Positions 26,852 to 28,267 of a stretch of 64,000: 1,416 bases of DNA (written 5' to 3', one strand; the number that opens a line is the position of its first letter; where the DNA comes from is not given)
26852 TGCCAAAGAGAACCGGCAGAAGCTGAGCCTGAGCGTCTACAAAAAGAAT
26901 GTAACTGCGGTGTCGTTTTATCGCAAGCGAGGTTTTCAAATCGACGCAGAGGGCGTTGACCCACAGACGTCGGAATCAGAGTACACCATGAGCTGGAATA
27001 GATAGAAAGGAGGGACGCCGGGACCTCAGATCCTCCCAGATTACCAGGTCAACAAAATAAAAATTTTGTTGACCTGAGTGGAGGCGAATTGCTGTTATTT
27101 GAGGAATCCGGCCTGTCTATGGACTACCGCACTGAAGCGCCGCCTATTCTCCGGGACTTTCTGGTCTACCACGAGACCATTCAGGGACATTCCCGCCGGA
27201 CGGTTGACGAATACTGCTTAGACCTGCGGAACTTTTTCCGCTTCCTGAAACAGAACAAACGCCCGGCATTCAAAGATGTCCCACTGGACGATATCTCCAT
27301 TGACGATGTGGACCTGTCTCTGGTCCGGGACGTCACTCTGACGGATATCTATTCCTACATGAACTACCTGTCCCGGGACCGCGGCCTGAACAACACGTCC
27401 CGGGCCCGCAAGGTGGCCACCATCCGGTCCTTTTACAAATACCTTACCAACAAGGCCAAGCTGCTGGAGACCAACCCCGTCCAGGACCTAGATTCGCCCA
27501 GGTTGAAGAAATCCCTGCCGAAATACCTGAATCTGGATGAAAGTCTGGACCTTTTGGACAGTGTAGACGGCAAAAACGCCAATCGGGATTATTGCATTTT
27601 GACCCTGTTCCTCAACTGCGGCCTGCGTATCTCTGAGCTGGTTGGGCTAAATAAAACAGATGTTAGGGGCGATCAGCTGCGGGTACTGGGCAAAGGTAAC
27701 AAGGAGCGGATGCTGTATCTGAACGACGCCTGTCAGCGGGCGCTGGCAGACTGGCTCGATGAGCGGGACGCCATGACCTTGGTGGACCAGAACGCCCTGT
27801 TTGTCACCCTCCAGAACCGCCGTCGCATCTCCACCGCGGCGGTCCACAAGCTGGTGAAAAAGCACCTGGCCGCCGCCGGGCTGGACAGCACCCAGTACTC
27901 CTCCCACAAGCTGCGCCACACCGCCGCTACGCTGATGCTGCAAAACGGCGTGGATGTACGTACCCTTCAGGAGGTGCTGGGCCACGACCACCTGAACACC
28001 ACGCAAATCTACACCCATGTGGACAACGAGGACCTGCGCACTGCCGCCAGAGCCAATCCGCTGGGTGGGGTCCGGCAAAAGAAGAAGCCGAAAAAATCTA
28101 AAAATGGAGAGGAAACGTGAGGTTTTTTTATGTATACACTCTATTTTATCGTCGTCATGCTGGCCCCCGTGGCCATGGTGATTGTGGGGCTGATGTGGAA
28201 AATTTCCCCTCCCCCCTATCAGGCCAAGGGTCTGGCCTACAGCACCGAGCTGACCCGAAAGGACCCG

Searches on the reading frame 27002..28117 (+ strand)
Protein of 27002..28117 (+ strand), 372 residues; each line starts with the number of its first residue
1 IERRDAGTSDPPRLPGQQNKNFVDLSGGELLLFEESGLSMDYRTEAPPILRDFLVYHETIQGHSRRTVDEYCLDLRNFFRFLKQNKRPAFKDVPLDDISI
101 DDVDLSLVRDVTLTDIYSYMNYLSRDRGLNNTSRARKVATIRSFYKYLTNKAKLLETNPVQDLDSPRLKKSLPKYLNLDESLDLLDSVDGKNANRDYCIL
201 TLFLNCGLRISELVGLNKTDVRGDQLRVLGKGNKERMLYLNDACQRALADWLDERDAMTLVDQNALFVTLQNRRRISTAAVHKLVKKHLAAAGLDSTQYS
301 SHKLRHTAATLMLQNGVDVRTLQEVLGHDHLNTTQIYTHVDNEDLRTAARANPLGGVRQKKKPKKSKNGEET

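Call 64: search_protein_families(library=ncbifam, proteins=[window:27002-28117:+], max_evalue=0.00001)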
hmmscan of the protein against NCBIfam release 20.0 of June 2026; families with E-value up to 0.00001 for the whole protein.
window:27002-28117:+ (372 aa): 10 families
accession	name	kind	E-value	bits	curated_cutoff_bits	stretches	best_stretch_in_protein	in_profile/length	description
TIGR02224.1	recomb_XerC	equivalog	1.3e-68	231.6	335.15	1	52-348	2-285/295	tyrosine recombinase XerC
TIGR02225.1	recomb_XerD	equivalog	7.7e-64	215.8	329.6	1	52-349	2-283/290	site-specific tyrosine recombinase XerD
NF001399.0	PRK00283.1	subfamily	2e-60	204.6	279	1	50-350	9-293/300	tyrosine recombinase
NF040815.2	recomb_XerA_Arch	equivalog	6.8e-59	199.6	220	1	52-347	2-261/263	site-specific tyrosine recombinase/integron integrase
NF003462.0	PRK05084.1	equivalog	3.4e-41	141.2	267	2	191-349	192-353/360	tyrosine recombinase XerS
NF002331.0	PRK01287.1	subfamily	5.5e-37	127.6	371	1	105-365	66-338/365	site-specific tyrosine recombinase XerC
TIGR02249.1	integrase_gron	subfamily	1.4e-24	87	265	2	272-343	233-303/315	integron integrase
NF011946.0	PRK15417.1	equivalog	1.7e-17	63.6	435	2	278-342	254-317/337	integron integrase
NF007371.0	PRK09871.1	subfamily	2.2e-13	50.2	222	1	184-341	15-175/198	tyrosine-type DNA invertase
NF007370.0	PRK09870.1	subfamily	6.5e-12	45.5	221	1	179-340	16-179/200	tyrosine-type DNA invertase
